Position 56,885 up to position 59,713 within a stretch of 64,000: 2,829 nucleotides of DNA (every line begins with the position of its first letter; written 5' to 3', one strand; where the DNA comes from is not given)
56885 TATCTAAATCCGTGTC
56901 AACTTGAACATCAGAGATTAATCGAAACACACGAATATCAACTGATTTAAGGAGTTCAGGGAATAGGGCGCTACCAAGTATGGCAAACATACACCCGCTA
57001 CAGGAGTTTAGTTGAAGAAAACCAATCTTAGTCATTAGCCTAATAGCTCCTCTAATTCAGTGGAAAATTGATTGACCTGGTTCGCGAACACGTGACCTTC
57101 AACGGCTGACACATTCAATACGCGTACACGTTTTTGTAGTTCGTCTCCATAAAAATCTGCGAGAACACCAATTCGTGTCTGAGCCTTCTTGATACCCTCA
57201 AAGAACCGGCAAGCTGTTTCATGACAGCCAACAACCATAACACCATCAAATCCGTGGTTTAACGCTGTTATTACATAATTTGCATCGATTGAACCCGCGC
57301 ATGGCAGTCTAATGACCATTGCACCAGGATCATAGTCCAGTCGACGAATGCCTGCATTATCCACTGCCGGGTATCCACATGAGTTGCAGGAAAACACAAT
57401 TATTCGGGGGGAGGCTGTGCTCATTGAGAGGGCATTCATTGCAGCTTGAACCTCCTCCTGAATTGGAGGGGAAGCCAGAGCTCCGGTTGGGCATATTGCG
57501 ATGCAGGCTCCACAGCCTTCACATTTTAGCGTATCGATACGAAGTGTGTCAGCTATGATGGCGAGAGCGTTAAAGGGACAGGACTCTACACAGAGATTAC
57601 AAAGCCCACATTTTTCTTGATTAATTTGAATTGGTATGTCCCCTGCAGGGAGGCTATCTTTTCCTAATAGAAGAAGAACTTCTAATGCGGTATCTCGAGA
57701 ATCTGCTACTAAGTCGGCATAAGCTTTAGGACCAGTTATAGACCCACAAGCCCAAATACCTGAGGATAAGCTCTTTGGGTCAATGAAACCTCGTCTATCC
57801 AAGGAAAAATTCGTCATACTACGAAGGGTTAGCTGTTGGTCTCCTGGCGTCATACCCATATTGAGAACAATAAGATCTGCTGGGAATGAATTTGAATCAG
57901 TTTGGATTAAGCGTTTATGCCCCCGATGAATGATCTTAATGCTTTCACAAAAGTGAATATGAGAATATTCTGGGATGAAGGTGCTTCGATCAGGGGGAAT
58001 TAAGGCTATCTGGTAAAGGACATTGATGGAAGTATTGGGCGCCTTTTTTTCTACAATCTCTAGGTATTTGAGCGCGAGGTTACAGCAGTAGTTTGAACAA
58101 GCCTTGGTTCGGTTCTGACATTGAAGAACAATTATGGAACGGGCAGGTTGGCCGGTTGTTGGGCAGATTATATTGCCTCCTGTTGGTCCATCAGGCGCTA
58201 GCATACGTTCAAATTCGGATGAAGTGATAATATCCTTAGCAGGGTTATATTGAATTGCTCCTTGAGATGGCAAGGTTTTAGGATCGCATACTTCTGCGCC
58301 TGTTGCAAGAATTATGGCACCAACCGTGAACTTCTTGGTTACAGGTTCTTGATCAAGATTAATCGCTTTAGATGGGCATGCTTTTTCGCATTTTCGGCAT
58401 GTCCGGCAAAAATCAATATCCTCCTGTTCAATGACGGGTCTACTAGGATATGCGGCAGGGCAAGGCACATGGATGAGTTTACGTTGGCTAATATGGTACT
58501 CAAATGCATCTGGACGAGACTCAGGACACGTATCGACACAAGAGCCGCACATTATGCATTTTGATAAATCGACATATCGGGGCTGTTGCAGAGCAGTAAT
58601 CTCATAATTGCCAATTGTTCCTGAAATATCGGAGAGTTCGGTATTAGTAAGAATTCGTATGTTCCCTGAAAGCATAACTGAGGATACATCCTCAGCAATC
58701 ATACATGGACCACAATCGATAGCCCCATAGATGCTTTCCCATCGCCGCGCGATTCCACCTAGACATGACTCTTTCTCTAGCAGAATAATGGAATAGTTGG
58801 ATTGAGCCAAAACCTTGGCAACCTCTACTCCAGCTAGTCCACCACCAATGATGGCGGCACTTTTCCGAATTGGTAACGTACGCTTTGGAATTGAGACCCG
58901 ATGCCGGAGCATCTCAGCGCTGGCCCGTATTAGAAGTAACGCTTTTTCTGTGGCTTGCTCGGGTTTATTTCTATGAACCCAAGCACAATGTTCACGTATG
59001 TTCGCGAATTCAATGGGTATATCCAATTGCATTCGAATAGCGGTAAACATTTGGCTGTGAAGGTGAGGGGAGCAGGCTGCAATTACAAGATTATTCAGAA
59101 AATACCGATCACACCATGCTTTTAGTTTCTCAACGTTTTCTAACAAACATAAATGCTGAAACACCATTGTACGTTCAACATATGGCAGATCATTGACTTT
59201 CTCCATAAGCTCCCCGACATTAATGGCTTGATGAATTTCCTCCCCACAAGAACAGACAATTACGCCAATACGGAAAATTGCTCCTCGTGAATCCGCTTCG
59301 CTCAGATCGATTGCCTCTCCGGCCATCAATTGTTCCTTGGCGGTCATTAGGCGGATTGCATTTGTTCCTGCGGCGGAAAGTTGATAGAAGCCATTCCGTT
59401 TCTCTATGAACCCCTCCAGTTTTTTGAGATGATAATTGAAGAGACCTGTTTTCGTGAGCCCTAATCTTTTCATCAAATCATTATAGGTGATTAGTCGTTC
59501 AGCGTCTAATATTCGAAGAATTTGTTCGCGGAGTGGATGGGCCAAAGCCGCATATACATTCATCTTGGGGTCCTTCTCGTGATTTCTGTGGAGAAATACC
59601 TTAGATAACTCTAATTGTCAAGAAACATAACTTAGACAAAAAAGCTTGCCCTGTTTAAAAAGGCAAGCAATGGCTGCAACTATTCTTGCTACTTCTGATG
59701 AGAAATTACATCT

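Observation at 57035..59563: HdrA-MvhD fusion carries an N-terminal winged-helix DNA-binding-like domain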

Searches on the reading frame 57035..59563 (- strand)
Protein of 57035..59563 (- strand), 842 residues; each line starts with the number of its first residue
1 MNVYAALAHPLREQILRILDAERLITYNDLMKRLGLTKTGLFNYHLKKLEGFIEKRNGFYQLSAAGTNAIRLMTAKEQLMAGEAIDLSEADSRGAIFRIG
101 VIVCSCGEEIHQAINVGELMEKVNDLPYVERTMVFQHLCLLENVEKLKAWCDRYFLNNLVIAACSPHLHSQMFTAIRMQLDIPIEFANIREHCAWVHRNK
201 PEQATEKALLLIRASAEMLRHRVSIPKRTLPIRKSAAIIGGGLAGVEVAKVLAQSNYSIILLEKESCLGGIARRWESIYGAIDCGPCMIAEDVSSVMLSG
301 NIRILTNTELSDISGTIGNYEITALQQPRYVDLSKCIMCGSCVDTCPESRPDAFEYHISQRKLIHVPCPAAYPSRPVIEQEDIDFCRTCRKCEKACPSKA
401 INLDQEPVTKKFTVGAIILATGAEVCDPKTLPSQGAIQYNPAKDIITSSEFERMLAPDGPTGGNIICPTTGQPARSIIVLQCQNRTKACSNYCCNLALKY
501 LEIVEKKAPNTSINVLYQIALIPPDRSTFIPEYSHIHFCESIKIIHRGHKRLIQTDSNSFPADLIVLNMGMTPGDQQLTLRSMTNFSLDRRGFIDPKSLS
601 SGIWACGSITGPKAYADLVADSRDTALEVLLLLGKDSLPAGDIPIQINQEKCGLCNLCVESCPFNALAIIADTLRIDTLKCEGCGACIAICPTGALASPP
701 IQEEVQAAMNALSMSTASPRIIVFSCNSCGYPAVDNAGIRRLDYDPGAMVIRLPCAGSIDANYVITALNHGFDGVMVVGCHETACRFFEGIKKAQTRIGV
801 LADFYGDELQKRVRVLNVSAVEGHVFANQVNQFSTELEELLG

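Call 3: search_protein_families(library=pfam, proteins=[window:57035-59563:-], max_evalue=0.01)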
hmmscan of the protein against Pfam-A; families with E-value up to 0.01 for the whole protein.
window:57035-59563:- (842 aa): 20 families
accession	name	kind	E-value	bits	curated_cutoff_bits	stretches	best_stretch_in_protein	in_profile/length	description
PF02662.21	FlpD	-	3.8e-32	111.3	22.3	1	721-840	1-122/123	Methyl-viologen-reducing hydrogenase, delta subunit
PF00037.32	Fer4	-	2.7e-20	71.7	21.1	3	675-696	2-23/24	4Fe-4S binding domain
PF12837.12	Fer4_6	-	1.4e-16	60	25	3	645-667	2-24/24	4Fe-4S binding domain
PF24038.1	DUF7347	-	1.5e-13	51.2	27.6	1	3-71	4-75/77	Domain of unknown function (DUF7347)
PF12838.12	Fer4_7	-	1.8e-12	47.9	27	4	651-695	1-52/52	4Fe-4S dicluster domain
PF13237.11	Fer4_10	-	2.1e-12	47.2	25.5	3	645-692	2-53/53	4Fe-4S dicluster domain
PF12797.12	Fer4_2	-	7.8e-12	44.8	24.5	3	329-348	3-22/22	4Fe-4S binding domain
PF13183.11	Fer4_8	-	1.3e-10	42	27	1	333-399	2-67/68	4Fe-4S dicluster domain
PF07992.20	Pyr_redox_2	-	1.4e-10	41.5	26.1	1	236-269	3-37/291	Pyridine nucleotide-disulphide oxidoreductase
PF13484.11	Fer4_16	-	7.4e-10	39.9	30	2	680-708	1-27/66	4Fe-4S double cluster binding domain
PF13187.11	Fer4_9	-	9.6e-09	35.6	27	1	651-695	1-51/52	4Fe-4S dicluster domain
PF14697.11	Fer4_21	-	2.5e-07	31.1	35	2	646-694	2-55/59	4Fe-4S dicluster domain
PF13450.12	NAD_binding_8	-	9.5e-06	26.3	21.9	1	238-277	1-40/68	NAD(P)-binding Rossmann-like domain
PF25160.1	LdpA_Fe-S-bd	-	3.3e-05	24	27.6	1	658-696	9-43/49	LdpA Fe-S cluster-binding domain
PF12840.13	HTH_20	-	3.6e-05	24.1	27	1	7-50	1-43/51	Helix-turn-helix domain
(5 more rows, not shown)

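Call 4: search_protein_families(library=ncbifam, proteins=[window:57035-59563:-], max_evalue=0.01)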
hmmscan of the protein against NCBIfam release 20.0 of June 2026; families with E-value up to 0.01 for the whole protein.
window:57035-59563:- (842 aa): 104 families (the best 25 are shown)
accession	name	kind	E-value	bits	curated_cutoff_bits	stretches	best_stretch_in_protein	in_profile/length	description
NF040770.1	hetero_SS_HdrA2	exception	7.1e-158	527.1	1100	2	98-517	1-424/777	CoB-CoM heterodisulfide reductase HdrA2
NF041891.1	hdrA_Methbact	equivalog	7.2e-106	355.1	1300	1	98-836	2-757/762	ferredoxin:CoB-CoM heterodisulfide reductase subunit HdrA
NF041778.1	hetero_SS_HdrA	equivalog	3.4e-92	309.6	1400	1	98-778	7-713/771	ferredoxin:CoB-CoM heterodisulfide reductase subunit HdrA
NF045873.1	F420_non_VhuD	exception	1.8e-21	76.6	215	1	719-840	2-125/132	F420-non-reducing hydrogenase iron-sulfur subunit VhuD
NF005503.0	PRK07118.1-2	equivalog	2.7e-18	66.2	252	2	330-409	163-237/292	RnfABCDGE type electron transport complex subunit B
TIGR02700.1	flavo_MJ0208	hypoth_equivalog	2.2e-14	53.3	251.35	1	641-698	139-196/234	dihydromethanopterin reductase (acceptor)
NF042909.1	FMH_DH_FwdF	exception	4.1e-14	52.4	375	2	330-418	51-134/336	tungsten-dependent formylmethanofuran dehydrogenase subunit FwdF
TIGR04105.1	FeFe_hydrog_B1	subfamily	1.1e-11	44.2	450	1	652-730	113-194/462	monomeric [FeFe] hydrogenase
NF045874.1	Vhu_polyferre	exception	1.5e-11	43.7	600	2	644-696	123-174/381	F420-non-reducing hydrogenase associated-polyferredoxin VhuB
TIGR04041.1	activase_YjjW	hypoth_equivalog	5.1e-11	42.5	250.2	1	649-703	40-92/276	YjjW family glycine radical enzyme activase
NF007202.0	PRK09623.1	equivalog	7.7e-11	42.2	166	1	647-697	48-99/105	3-methyl-2-oxobutanoate dehydrogenase subunit delta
NF043069.1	T4HPD_activ_SAM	equivalog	1.7e-10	40.8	425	1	645-696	46-97/299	trans-4-hydroxy-L-proline dehydratase activase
NF006221.0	PRK08348.1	subfamily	3.3e-10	39.8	124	1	645-697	39-93/136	NADH-plastoquinone oxidoreductase subunit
NF041836.1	rnfB_Methano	equivalog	6e-10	39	445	2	652-695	218-261/265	Rnf electron transport complex subunit RnfB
NF038196.1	ferrodoxin_EFR1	subfamily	6.7e-10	39.4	75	1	646-696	181-229/242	EFR1 family ferrodoxin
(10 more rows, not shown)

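Call 5: find_homologous_proteins(query=window:57035-59563:-, max_evalue=1e-20)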
Query window:57035-59563:- (842 aa): 425 proteins with E <= 1e-20 among 8000 candidates; the best 120 are listed.
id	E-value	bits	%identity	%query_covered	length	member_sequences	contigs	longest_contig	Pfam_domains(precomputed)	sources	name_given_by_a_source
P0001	0.0e+0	1937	100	100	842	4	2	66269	PF14697.12,PF13450.13,PF02662.22,PF07992.21,PF12837.13,PF13484.12,PF12838.13,PF24038.2,PF12797.13,PF00037.33,PF25160.2,PF13237.12,PF13183.12,PF13187.12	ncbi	ncbi:MAG: hydrogenase iron-sulfur subunit [Promethearchaeota archaeon]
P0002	0.0e+0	1610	80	100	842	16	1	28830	PF14697.12,PF13450.13,PF02662.22,PF07992.21,PF12837.13,PF13484.12,PF12838.13,PF12800.13,PF24038.2,PF12797.13,PF00037.33,PF25160.2,PF13237.12,PF13183.12,PF13187.12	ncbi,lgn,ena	-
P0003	0.0e+0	1594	80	100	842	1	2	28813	PF14697.12,PF13450.13,PF02662.22,PF07992.21,PF12837.13,PF13484.12,PF12838.13,PF13534.12,PF24038.2,PF12797.13,PF00037.33,PF25160.2,PF13237.12,PF13183.12,PF13187.12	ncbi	ncbi:MAG: hydrogenase iron-sulfur subunit [Candidatus Hodarchaeota archaeon]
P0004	0.0e+0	1533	77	100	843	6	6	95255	PF14697.12,PF13450.13,PF02662.22,PF07992.21,PF12837.13,PF13484.12,PF12838.13,PF24038.2,PF12831.14,PF12797.13,PF00037.33,PF25160.2,PF13237.12,PF13183.12,PF13187.12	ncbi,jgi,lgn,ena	-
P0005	0.0e+0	1510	76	100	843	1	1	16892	PF14697.12,PF13450.13,PF02662.22,PF07992.21,PF12837.13,PF13484.12,PF12838.13,PF24038.2,PF12797.13,PF00037.33,PF25160.2,PF13237.12,PF13183.12,PF13187.12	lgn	-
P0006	0.0e+0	1502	76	100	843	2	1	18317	PF14697.12,PF13450.13,PF02662.22,PF07992.21,PF12837.13,PF13484.12,PF12838.13,PF24038.2,PF12797.13,PF00037.33,PF25160.2,PF13237.12,PF13183.12,PF13187.12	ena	-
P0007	0.0e+0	1496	76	100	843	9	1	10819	PF14697.12,PF13450.13,PF02662.22,PF07992.21,PF12837.13,PF13484.12,PF12838.13,PF24038.2,PF12831.14,PF12797.13,PF00037.33,PF25160.2,PF13237.12,PF13183.12,PF13187.12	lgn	-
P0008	0.0e+0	1424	71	99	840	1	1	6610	PF14697.12,PF13450.13,PF02662.22,PF07992.21,PF12837.13,PF13484.12,PF12838.13,PF12800.13,PF24038.2,PF12840.14,PF12797.13,PF00037.33,PF25160.2,PF13237.12,PF13183.12,PF13187.12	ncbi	-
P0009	0.0e+0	1399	69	100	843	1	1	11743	PF14697.12,PF13450.13,PF02662.22,PF07992.21,PF12837.13,PF13484.12,PF12838.13,PF24038.2,PF12797.13,PF00037.33,PF25160.2,PF13237.12,PF13183.12,PF13187.12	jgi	jgi:heterodisulfide reductase subunit A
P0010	0.0e+0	1378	68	100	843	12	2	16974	PF14697.12,PF13450.13,PF02662.22,PF07992.21,PF12837.13,PF13484.12,PF12838.13,PF12800.13,PF24038.2,PF12797.13,PF00037.33,PF25160.2,PF13237.12,PF13183.12,PF13187.12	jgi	jgi:heterodisulfide reductase subunit A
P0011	0.0e+0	1369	86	80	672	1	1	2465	PF14697.12,PF13450.13,PF02662.22,PF07992.21,PF12837.13,PF13484.12,PF12838.13,PF12797.13,PF00037.33,PF25160.2,PF13237.12,PF13183.12,PF13187.12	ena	-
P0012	0.0e+0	1365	68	100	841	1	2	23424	PF14697.12,PF13450.13,PF02662.22,PF07992.21,PF12837.13,PF13484.12,PF12838.13,PF24038.2,PF12831.14,PF12840.14,PF01266.31,PF12797.13,PF00890.31,PF00037.33,PF25160.2,PF13237.12,PF13183.12,PF13187.12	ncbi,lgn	ncbi:MAG: hydrogenase iron-sulfur subunit [Promethearchaeota archaeon]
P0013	0.0e+0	1363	67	100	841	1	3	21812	PF14697.12,PF13450.13,PF02662.22,PF07992.21,PF12837.13,PF13484.12,PF12838.13,PF24038.2,PF12831.14,PF12797.13,PF00037.33,PF25160.2,PF13237.12,PF13183.12,PF13187.12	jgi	jgi:heterodisulfide reductase subunit A-like polyferredoxin/coenzyme F420-reducing hydrogenase delta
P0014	0.0e+0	1189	59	100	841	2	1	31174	PF14697.12,PF13450.13,PF02662.22,PF07992.21,PF12837.13,PF12798.13,PF13484.12,PF12838.13,PF13534.12,PF12800.13,PF24038.2,PF12840.14,PF01266.31,PF12797.13,PF00890.31,PF00037.33,PF25160.2,PF13237.12,PF13183.12,PF13187.12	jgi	-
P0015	0.0e+0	1158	57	100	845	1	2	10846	PF14697.12,PF13450.13,PF02662.22,PF07992.21,PF12837.13,PF12798.13,PF13484.12,PF12838.13,PF12800.13,PF24038.2,PF12840.14,PF12797.13,PF00037.33,PF25160.2,PF13237.12,PF13183.12,PF13187.12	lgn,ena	-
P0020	0.0e+0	1066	53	99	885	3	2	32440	PF13450.13,PF02662.22,PF07992.21,PF12837.13,PF13484.12,PF12838.13,PF13534.12,PF24038.2,PF01266.31,PF12797.13,PF00037.33,PF13237.12,PF13183.12,PF13187.12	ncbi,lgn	ncbi:MAG: hydrogenase iron-sulfur subunit [Promethearchaeota archaeon]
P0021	0.0e+0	1065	53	99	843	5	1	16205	PF14697.12,PF13450.13,PF02662.22,PF07992.21,PF12837.13,PF13484.12,PF12838.13,PF13534.12,PF24038.2,PF01266.31,PF12797.13,PF00037.33,PF13237.12,PF13183.12,PF13187.12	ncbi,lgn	ncbi:MAG: hydrogenase iron-sulfur subunit [Candidatus Hermodarchaeota archaeon]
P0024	5.2e-293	992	51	99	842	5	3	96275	PF14697.12,PF13450.13,PF02662.22,PF07992.21,PF12837.13,PF13484.12,PF12838.13,PF13534.12,PF24038.2,PF12831.14,PF12797.13,PF00890.31,PF00037.33,PF13738.13,PF13237.12,PF13183.12,PF13187.12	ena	-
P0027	1.8e-222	759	40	99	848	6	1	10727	PF14697.12,PF13450.13,PF02662.22,PF07992.21,PF12837.13,PF00070.34,PF13484.12,PF12838.13,PF13534.12,PF12800.13,PF24038.2,PF12831.14,PF12840.14,PF12797.13,PF00037.33,PF25160.2,PF13237.12,PF13183.12,PF13187.12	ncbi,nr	ncbi:MAG: hypothetical protein DRN99_02645 [Thermoproteota archaeon]|nr:MAG: hypothetical protein DR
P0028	2.0e-215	736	40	100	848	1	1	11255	PF14697.12,PF13450.13,PF02662.22,PF07992.21,PF12837.13,PF13484.12,PF12838.13,PF12800.13,PF24038.2,PF12831.14,PF01266.31,PF12797.13,PF00890.31,PF00037.33,PF13738.13,PF25160.2,PF13237.12,PF13183.12,PF13187.12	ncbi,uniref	ncbi:MAG: hydrogenase iron-sulfur subunit [Candidatus Jordarchaeum sp.]|uniref:hydrogenase iron-sulf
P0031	1.3e-206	707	39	100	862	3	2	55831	PF14697.12,PF13450.13,PF02662.22,PF07992.21,PF12837.13,PF00070.34,PF13484.12,PF12838.13,PF24038.2,PF12831.14,PF01266.31,PF12797.13,PF00890.31,PF00037.33,PF13237.12,PF13183.12,PF13187.12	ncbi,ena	-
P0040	5.6e-202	691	38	100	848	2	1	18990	PF14697.12,PF13450.13,PF02662.22,PF07992.21,PF12837.13,PF00070.34,PF13484.12,PF12838.13,PF13534.12,PF13459.12,PF24038.2,PF12831.14,PF01266.31,PF12797.13,PF00890.31,PF00037.33,PF25160.2,PF13237.12,PF13187.12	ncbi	ncbi:MAG: hydrogenase iron-sulfur subunit [Promethearchaeota archaeon]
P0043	5.0e-200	685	38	100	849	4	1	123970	PF14697.12,PF13450.13,PF02662.22,PF07992.21,PF12837.13,PF12798.13,PF13484.12,PF12838.13,PF13534.12,PF12800.13,PF24038.2,PF12831.14,PF01266.31,PF12797.13,PF00037.33,PF25160.2,PF13237.12,PF13183.12,PF13187.12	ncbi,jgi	-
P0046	7.7e-199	681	38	99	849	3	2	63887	PF14697.12,PF13450.13,PF02662.22,PF07992.21,PF12837.13,PF13484.12,PF12838.13,PF13534.12,PF12800.13,PF24038.2,PF12831.14,PF12797.13,PF00037.33,PF25160.2,PF13237.12,PF13187.12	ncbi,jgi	-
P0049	7.9e-197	674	37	100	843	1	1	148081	PF14697.12,PF13450.13,PF02662.22,PF07992.21,PF12837.13,PF03486.21,PF13484.12,PF12838.13,PF13534.12,PF24038.2,PF12797.13,PF00037.33,PF13237.12,PF13183.12,PF13187.12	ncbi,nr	ncbi:MAG: hydrogenase iron-sulfur subunit [Candidatus Lokiarchaeota archaeon]|nr:hydrogenase iron-su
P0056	9.7e-195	667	38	99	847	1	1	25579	PF14697.12,PF13450.13,PF02662.22,PF07992.21,PF12837.13,PF13484.12,PF12838.13,PF12800.13,PF24038.2,PF12831.14,PF12797.13,PF00037.33,PF25160.2,PF13237.12,PF13187.12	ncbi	-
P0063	8.7e-189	648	37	99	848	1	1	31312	PF14697.12,PF13450.13,PF02662.22,PF07992.21,PF12837.13,PF00070.34,PF13484.12,PF12838.13,PF13459.12,PF24038.2,PF12831.14,PF01266.31,PF12797.13,PF00890.31,PF00037.33,PF25160.2,PF13237.12,PF13187.12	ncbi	-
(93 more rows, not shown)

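Call 13: find_encoding_contigs(protein=P0049, flank=6000, max_places=2)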
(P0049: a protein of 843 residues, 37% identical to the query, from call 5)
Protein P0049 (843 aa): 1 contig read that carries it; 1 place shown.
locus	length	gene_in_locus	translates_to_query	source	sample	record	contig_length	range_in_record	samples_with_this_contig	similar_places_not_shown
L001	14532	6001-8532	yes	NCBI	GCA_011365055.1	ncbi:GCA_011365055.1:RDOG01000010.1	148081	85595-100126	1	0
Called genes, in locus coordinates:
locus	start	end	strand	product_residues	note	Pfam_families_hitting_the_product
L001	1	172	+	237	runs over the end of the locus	PF01058:Oxidored_q6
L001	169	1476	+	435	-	PF00374:NiFeSe_Hases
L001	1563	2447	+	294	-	PF04055:Radical_SAM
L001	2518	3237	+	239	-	-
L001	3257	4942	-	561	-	PF09176:Mpt_N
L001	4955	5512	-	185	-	-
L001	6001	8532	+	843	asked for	PF24038:DUF7347, PF03486:HI0933_like (faint), PF13450:NAD_binding_8 (weak), PF13187:Fer4_9 (weak), PF13237:Fer4_10, PF14697:Fer4_21, PF00037:Fer4, PF02662:FlpD, +7 more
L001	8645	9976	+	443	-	PF01336:tRNA_anti-codon, PF00152:tRNA-synt_2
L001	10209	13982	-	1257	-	PF00082:Peptidase_S8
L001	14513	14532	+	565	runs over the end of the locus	PF23545:Zn_ribbon_HMPTM, PF04055:Radical_SAM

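Call 14: find_encoding_contigs(protein=P0003, flank=6000, max_places=2)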
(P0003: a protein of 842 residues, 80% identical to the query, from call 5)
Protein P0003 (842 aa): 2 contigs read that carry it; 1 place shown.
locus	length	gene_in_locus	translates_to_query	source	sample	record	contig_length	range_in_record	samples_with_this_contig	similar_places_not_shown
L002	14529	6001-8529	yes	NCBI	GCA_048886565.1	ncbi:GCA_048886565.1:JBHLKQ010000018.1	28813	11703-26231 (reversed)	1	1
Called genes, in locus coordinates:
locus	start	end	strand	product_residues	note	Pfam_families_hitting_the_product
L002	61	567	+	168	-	-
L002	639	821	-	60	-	-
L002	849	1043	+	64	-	-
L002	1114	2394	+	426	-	PF02040:ArsB, PF03600:CitMHS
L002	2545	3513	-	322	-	-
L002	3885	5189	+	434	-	PF01545:Cation_efflux, PF16916:ZT_dimer, PF02579:Nitro_FeMo-Co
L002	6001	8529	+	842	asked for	PF24038:DUF7347, PF07992:Pyr_redox_2 (weak), PF13450:NAD_binding_8, PF13183:Fer4_8 (weak), PF00037:Fer4 (weak), PF12838:Fer4_7, PF13237:Fer4_10, PF02662:FlpD, +8 more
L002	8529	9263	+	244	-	PF01058:Oxidored_q6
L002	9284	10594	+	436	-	PF00374:NiFeSe_Hases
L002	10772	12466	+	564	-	PF09176:Mpt_N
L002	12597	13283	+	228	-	PF13531:SBP_bac_11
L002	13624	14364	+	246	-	-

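Call 15: find_encoding_contigs(protein=P0028, flank=6000, max_places=2)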
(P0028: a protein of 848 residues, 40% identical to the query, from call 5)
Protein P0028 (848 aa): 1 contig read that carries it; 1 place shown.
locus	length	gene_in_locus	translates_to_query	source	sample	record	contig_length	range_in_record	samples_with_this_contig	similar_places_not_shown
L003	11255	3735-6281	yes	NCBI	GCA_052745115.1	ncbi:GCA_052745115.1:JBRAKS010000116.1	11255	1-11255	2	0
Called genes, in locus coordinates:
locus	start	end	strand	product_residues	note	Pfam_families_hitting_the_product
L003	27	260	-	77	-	PF02540:NAD_synthase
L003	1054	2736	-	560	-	PF09176:Mpt_N, PF01262:AlaDh_PNT_C (weak)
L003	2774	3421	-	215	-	-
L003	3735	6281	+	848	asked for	PF24038:DUF7347, PF07992:Pyr_redox_2 (weak), PF00890:FAD_binding_2 (weak), PF12831:FAD_oxidored (weak), PF13450:NAD_binding_8 (weak), PF00037:Fer4, PF13237:Fer4_10, PF02662:FlpD, +12 more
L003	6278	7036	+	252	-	PF01058:Oxidored_q6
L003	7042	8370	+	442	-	PF27537:HoxH, PF00374:NiFeSe_Hases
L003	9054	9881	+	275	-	PF05175:MTS, PF13489:Methyltransf_23, PF01135:PCMT, PF01209:Ubie_methyltran, PF06325:PrmA, PF08241:Methyltransf_11, PF08242:Methyltransf_12, PF13649:Methyltransf_25, +4 more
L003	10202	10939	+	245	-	PF00149:Metallophos, PF12850:Metallophos_2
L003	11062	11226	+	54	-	-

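Call 17: find_encoding_contigs(protein=P0021, flank=6000, max_places=1)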
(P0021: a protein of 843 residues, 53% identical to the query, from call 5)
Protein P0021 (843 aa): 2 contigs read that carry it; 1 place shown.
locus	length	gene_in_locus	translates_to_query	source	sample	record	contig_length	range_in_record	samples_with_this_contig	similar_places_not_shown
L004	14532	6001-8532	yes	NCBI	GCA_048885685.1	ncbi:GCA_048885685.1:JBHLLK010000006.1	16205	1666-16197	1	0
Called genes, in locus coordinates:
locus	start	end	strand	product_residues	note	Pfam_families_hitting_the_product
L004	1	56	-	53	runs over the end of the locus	-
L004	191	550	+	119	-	-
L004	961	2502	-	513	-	PF07690:MFS_1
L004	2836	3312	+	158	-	PF13673:Acetyltransf_10, PF00583:Acetyltransf_1, PF13508:Acetyltransf_7, PF08445:FR47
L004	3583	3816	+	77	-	-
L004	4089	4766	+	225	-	-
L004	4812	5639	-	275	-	PF02374:ArsA_ATPase (weak), PF10609:ParA, PF13614:AAA_31, PF01656:CbiA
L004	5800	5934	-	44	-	-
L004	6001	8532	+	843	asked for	PF24038:DUF7347, PF01266:DAO (weak), PF13450:NAD_binding_8, PF00037:Fer4, PF12837:Fer4_6 (weak), PF12838:Fer4_7, PF13237:Fer4_10 (weak), PF02662:FlpD, +7 more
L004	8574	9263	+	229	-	PF01058:Oxidored_q6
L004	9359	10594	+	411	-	PF00374:NiFeSe_Hases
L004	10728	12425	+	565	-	PF09176:Mpt_N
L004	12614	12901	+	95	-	PF02635:DsrE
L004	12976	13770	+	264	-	PF00731:AIRC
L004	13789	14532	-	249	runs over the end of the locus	?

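Call 18: find_encoding_contigs(protein=P0027, flank=6000, max_places=1)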
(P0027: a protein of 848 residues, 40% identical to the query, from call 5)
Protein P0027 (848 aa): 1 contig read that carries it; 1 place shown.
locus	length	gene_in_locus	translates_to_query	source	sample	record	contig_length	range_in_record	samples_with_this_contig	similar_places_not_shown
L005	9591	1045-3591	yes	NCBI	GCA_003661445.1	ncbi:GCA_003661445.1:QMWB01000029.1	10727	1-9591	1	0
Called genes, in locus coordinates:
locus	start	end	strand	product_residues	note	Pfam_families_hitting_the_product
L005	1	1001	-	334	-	PF00171:Aldedh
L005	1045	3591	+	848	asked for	PF12840:HTH_20 (weak), PF24038:DUF7347, PF12831:FAD_oxidored (weak), PF13450:NAD_binding_8 (weak), PF00037:Fer4, PF12838:Fer4_7, PF13237:Fer4_10, PF02662:FlpD, +14 more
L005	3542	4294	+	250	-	PF01058:Oxidored_q6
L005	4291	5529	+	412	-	PF00374:NiFeSe_Hases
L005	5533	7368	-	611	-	PF01835:MG2 (faint), PF07705:CARDB (faint), PF16116:DUF4832 (faint), PF10633:NPCBM_assoc (faint), PF20009:GEVED (faint)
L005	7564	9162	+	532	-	PF13510:Fer2_4, PF00890:FAD_binding_2 (faint), PF03486:HI0933_like, PF07992:Pyr_redox_2, PF12831:FAD_oxidored, PF13450:NAD_binding_8 (faint)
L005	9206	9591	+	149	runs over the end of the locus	PF00037:Fer4 (weak)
